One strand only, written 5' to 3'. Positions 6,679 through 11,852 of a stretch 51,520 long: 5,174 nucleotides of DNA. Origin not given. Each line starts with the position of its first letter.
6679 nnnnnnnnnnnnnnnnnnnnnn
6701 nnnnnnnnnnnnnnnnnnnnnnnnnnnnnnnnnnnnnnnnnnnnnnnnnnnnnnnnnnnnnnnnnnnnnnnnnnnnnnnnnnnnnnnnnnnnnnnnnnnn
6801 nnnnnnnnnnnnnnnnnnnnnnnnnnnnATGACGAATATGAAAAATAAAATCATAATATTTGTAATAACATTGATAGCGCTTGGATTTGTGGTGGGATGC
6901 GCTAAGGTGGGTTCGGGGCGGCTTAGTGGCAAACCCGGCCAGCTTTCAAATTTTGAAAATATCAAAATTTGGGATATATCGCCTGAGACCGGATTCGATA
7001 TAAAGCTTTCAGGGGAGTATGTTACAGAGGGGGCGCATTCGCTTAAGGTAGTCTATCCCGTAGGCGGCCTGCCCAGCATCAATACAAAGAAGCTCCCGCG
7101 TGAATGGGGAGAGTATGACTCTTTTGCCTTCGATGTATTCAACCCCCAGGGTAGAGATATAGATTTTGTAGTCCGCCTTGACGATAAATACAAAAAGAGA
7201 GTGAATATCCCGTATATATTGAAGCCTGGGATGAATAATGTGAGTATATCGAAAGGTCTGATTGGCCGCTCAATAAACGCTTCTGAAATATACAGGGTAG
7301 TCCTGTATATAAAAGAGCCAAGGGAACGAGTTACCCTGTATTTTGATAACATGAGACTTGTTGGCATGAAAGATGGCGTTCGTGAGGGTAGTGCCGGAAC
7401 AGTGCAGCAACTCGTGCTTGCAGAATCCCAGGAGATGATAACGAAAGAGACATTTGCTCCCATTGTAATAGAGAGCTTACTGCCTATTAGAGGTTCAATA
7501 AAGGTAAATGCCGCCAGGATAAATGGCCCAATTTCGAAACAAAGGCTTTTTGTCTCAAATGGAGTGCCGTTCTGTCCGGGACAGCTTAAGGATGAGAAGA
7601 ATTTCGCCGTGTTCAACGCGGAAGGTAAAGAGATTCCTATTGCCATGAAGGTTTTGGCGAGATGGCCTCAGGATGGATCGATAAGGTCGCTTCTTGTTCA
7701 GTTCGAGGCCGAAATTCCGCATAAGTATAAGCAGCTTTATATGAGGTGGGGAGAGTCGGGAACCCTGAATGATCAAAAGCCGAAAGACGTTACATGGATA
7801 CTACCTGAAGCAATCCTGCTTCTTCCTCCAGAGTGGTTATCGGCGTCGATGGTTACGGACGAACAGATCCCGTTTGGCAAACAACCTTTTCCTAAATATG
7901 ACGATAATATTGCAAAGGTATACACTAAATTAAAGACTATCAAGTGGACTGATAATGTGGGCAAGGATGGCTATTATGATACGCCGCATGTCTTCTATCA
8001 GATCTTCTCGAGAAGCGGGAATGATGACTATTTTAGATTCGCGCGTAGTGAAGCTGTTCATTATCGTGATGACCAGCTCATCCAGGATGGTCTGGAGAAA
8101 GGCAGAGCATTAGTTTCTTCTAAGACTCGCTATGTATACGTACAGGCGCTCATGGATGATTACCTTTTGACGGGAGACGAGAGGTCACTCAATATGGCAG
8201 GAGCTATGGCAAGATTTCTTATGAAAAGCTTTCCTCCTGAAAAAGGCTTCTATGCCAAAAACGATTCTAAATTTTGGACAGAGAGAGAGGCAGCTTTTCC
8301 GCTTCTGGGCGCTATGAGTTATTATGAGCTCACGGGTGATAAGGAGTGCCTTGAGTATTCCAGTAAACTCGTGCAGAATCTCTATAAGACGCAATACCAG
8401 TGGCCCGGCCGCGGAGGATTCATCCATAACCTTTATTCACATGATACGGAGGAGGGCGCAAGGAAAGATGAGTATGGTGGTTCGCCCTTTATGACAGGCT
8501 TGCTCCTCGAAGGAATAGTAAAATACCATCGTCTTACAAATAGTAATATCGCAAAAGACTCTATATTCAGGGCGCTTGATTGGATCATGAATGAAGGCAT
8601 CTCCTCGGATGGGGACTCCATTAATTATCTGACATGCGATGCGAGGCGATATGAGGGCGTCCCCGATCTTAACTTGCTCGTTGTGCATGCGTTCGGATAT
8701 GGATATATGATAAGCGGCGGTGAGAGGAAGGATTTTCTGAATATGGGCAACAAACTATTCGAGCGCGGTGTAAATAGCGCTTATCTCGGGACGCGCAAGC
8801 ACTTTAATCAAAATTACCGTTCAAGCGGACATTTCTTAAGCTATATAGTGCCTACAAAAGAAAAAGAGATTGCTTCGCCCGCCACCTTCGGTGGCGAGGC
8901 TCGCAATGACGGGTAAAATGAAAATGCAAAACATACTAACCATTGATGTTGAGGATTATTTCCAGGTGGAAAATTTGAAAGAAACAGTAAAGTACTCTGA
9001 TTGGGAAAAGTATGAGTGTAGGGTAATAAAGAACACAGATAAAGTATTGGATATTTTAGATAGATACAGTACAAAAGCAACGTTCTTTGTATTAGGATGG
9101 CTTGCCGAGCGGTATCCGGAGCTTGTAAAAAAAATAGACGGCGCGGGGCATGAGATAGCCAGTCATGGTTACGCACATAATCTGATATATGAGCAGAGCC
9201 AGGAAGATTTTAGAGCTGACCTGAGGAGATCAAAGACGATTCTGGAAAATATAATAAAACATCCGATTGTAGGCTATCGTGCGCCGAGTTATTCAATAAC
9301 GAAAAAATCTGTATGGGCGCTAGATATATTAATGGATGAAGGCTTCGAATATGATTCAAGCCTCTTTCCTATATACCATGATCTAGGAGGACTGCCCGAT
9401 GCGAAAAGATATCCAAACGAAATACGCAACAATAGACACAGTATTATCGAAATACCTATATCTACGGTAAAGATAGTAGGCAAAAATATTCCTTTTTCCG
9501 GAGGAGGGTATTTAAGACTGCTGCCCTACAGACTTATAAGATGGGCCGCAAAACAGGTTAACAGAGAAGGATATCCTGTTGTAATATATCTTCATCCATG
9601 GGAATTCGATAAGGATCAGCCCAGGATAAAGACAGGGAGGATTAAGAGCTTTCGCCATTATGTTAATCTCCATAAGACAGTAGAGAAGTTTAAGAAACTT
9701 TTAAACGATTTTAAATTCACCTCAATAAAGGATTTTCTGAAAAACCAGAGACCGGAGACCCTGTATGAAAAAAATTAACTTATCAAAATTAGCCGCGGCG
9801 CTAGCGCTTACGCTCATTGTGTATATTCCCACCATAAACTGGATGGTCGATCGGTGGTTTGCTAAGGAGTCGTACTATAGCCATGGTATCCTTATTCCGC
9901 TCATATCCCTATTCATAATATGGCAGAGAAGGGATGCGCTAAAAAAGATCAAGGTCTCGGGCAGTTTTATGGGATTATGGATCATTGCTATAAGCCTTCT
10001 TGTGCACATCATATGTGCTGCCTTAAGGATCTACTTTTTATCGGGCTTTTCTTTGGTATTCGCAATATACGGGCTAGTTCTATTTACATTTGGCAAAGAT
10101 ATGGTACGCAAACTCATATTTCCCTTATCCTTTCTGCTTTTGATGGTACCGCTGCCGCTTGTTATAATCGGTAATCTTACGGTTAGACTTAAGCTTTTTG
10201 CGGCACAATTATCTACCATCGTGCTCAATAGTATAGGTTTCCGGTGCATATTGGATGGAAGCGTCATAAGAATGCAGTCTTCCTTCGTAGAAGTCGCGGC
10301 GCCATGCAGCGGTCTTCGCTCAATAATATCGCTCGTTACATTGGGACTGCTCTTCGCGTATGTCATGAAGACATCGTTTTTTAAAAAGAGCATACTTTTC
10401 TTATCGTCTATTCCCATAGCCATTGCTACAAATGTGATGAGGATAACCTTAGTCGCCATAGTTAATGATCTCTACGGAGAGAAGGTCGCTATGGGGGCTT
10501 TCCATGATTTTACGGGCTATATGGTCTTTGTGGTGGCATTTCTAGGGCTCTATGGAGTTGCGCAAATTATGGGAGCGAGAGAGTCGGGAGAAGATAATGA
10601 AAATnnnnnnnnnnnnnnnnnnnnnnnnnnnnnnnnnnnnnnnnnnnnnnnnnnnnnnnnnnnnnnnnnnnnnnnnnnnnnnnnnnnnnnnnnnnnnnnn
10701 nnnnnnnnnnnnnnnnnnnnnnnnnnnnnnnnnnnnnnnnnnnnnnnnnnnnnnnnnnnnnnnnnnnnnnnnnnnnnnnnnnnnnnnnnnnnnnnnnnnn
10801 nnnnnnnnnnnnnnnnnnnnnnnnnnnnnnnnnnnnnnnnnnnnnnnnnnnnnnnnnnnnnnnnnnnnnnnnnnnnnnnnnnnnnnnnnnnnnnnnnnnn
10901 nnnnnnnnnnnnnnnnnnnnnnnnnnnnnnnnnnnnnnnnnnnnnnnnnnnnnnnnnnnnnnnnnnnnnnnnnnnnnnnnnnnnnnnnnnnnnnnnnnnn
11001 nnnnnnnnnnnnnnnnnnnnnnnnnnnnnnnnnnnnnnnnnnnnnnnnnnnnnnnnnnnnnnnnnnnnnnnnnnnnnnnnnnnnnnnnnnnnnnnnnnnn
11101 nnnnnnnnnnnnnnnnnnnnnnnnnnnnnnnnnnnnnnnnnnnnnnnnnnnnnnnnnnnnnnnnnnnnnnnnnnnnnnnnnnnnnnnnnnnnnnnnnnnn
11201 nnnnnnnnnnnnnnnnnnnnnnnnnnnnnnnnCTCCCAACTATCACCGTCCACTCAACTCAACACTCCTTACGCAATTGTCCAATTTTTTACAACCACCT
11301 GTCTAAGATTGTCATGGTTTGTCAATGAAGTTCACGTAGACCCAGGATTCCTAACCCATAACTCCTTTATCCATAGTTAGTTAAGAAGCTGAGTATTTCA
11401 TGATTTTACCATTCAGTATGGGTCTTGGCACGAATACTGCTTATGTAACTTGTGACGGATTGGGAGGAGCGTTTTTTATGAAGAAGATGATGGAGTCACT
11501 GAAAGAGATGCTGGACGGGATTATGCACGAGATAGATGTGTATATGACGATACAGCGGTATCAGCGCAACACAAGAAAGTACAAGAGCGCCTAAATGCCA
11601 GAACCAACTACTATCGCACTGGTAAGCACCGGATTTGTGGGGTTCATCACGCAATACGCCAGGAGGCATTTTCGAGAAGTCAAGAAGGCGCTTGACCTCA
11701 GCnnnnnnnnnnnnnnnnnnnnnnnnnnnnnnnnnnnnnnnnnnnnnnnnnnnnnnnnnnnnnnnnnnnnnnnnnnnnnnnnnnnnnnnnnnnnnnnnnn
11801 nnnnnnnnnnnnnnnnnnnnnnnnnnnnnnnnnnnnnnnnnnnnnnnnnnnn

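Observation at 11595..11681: PEP-CTERM-like sorting module at the N-terminus of the priming sugar transferase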

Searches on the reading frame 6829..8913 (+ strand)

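Call 30: search_protein_families(library=pfam, proteins=[window:6829-8913:+], max_evalue=0.001)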
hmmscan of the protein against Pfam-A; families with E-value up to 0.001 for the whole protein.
window:6829-8913:+ (695 aa): 2 families
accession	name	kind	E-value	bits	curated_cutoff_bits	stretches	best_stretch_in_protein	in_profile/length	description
PF07944.18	Beta-AFase-like_GH127_cat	-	1.8e-06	27.7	24.9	1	495-586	67-157/376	Beta-L-arabinofuranosidase, GH127 catalytic domain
PF19501.5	PcRGLX_1st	-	9.1e-06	25.9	22.1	1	238-286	15-62/83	PcRGLX-like N-terminal RIFT barrel domain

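Call 77: search_protein_families(library=ncbifam, proteins=[window:6829-8913:+], max_evalue=0.001)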
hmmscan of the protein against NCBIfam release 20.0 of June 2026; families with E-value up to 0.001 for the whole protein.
window:6829-8913:+ (695 aa): 0 families

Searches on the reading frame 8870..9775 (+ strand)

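Call 30: search_protein_families(library=pfam, proteins=[window:8870-9775:+], max_evalue=0.001)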
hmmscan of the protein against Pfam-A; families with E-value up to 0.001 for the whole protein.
window:8870-9775:+ (302 aa): 3 families
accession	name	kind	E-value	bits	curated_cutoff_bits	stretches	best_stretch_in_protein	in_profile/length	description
PF11959.13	DUF3473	-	3.9e-50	169.6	29.6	1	163-290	1-129/130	Domain of unknown function (DUF3473)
PF01522.26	Polysacc_deac_1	-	1.1e-23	84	23.1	1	54-150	19-115/124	Polysaccharide deacetylase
PF10096.14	DUF2334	-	1.7e-05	25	26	1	83-276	53-198/203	Uncharacterized protein conserved in bacteria (DUF2334)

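Call 77: search_protein_families(library=ncbifam, proteins=[window:8870-9775:+], max_evalue=0.001)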
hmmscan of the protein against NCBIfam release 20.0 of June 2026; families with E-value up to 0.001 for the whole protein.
window:8870-9775:+ (302 aa): 9 families
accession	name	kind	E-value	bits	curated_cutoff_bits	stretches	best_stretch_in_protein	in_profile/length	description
TIGR03006.1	pepcterm_polyde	equivalog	1.8e-115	384.8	276.2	1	21-289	1-270/272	XrtA system polysaccharide deacetylase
TIGR02764.1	spore_ybaN_pdaB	equivalog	2.7e-20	72.9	237.4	1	54-149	19-114/191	polysaccharide deacetylase family sporulation protein PdaB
NF045821.1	PgAcgDacpgdA1_Bac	equivalog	4.7e-17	61.8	400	1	55-149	102-197/282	peptidoglycan-N-acetylglucosamine deacetylase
TIGR04243.1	nodulat_NodB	equivalog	5.5e-15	55.4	240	1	56-148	17-109/197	chitooligosaccharide deacetylase NodB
TIGR02873.1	spore_ylxY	hypoth_equivalog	1.7e-12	47.2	391.5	1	57-148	101-192/268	probable sporulation protein, polysaccharide deacetylase family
TIGR02884.1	spore_pdaA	equivalog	6e-12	45.7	298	1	34-136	32-132/224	delta-lactam-biosynthetic de-N-acetylase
NF045822.1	PgAcgDacpgdA2_Bac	equivalog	6.1e-11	42.2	400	1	54-139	82-167/274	peptidoglycan-N-acetylglucosamine deacetylase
NF045820.1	PgAcgDacpgdA_Strep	equivalog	5.1e-10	38.7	800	1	54-146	281-373/463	peptidoglycan-N-acetylglucosamine deacetylase PgdA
TIGR03212.1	uraD_N-term-dom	equivalog_domain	2.5e-06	26.7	424.6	1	62-165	85-184/297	allantoinase PuuE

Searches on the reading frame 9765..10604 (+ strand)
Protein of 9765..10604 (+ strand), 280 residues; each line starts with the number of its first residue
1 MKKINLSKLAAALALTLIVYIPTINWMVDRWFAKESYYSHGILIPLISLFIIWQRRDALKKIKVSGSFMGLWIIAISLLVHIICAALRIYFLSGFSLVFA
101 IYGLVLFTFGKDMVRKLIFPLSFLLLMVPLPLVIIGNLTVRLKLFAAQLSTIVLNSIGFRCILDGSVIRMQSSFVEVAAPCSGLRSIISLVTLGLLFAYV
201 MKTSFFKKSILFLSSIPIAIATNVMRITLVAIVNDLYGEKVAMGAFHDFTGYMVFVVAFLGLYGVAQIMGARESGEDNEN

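Call 3: search_protein_families(library=ncbifam, proteins=[window:9765-10604:+], max_evalue=10)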
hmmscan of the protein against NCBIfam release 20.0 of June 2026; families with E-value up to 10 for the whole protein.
window:9765-10604:+ (280 aa): 22 families
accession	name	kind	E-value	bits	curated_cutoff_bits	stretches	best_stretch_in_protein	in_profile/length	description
NF038142.1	exosort_XrtW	exception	1.7e-58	198.2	425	1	9-276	5-272/494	exosortase W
TIGR04152.1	exosort_VPLPA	exception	2.6e-56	191.7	400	1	35-269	7-242/486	VPLPA-CTERM-specific exosortase XrtD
TIGR03109.2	exosort_XrtA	exception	6.6e-54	183.1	208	1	9-267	3-257/261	exosortase A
TIGR02602.1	8TM_EpsH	subfamily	2.9e-53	180.8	105.55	1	31-260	4-231/241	exosortase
NF035943.2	exosort_XrtV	exception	1.6e-42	145.7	313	1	11-269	7-266/270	exosortase V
TIGR03113.1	exosort_XrtB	exception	2.4e-34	119.2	275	1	15-269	7-264/268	exosortase B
TIGR04151.1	exosort_VPDSG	exception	1.1e-22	80.8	300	1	10-265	32-295/306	VPDSG-CTERM-specific exosortase XrtC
TIGR04156.1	cyanoexo_CrtB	exception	1.1e-20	74.3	300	1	11-262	5-259/280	cyanoexosortase B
TIGR04178.1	exo_archaeo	signature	4.7e-20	71.7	23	1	175-269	1-95/97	exosortase/archaeosortase family protein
NF033464.1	cyanoexo_CrtC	exception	1.2e-16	61.2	225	1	16-263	14-268/278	cyanoexosortase C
NF033770.1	exosort_XrtT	exception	1.8e-15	56.5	250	1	13-263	6-261/472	exosortase T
TIGR03763.1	cyanoexo_CrtA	exception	6e-15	55.4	150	1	21-265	15-254/260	cyanoexosortase A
NF012182.0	exosortase_XrtQ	exception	3.7e-10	39.7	270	1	11-258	8-247/256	exosortase Q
TIGR04489.1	exosort_XrtO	exception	1.1e-09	37.6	250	1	20-260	5-249/451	exosortase O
TIGR04124.1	archaeo_artE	exception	1.7e-07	31.4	95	1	115-256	4-137/153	archaeosortase family protein ArtE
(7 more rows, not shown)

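Call 4: search_protein_families(library=pfam, proteins=[window:9765-10604:+], max_evalue=10)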
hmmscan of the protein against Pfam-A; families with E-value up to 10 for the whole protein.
window:9765-10604:+ (280 aa): 1 family
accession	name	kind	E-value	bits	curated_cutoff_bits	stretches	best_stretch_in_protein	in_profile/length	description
PF09721.15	Exosortase_EpsH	-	3.6e-64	217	25.7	1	14-267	2-252/254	Transmembrane exosortase (Exosortase_EpsH)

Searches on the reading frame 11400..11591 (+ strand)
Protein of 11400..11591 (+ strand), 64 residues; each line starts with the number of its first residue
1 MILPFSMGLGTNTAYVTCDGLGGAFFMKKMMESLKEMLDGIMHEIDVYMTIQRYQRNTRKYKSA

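Call 3: search_protein_families(library=ncbifam, proteins=[window:11400-11591:+], max_evalue=10)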
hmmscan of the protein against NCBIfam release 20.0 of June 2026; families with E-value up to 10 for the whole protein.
window:11400-11591:+ (64 aa): 0 families

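Call 4: search_protein_families(library=pfam, proteins=[window:11400-11591:+], max_evalue=10)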
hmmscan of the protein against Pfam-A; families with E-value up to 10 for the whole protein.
window:11400-11591:+ (64 aa): 1 family
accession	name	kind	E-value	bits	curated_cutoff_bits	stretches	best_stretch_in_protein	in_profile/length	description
PF02560.19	Cyanate_lyase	-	0.07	13.4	25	1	36-57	29-51/69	Cyanate lyase C-terminal domain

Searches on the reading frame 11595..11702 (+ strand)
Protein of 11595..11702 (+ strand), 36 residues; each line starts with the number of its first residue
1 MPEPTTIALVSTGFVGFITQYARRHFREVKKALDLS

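Call 3: search_protein_families(library=ncbifam, proteins=[window:11595-11702:+], max_evalue=10)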
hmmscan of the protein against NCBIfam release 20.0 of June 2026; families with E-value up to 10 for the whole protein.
seq(36 aa): 4 families
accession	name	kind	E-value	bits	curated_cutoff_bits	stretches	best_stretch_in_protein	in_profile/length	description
TIGR02595.1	PEP_CTERM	domain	0.0053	17.5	16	1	2-18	2-17/24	PEP-CTERM sorting domain-containing protein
NF033554.9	floc_PepA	equivalog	0.0087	15.9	80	1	2-24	238-260/261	flocculation-associated PEP-CTERM protein PepA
NF038125.1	PEP_CTERM_THxN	subfamily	0.036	13.6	85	1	2-20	224-242/246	THxN family PEP-CTERM protein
NF038118.1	PEP_CTERM_CCXG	equivalog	0.1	12.3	90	1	2-23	177-198/199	CCXG family PEP-CTERM protein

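Call 4: search_protein_families(library=pfam, proteins=[window:11595-11702:+], max_evalue=10)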
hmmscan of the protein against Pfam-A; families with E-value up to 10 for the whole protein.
seq(36 aa): 1 family
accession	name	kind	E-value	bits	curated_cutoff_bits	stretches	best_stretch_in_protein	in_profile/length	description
PF07589.16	PEP-CTERM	-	0.0031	18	20.7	1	2-19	3-21/24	PEP-CTERM motif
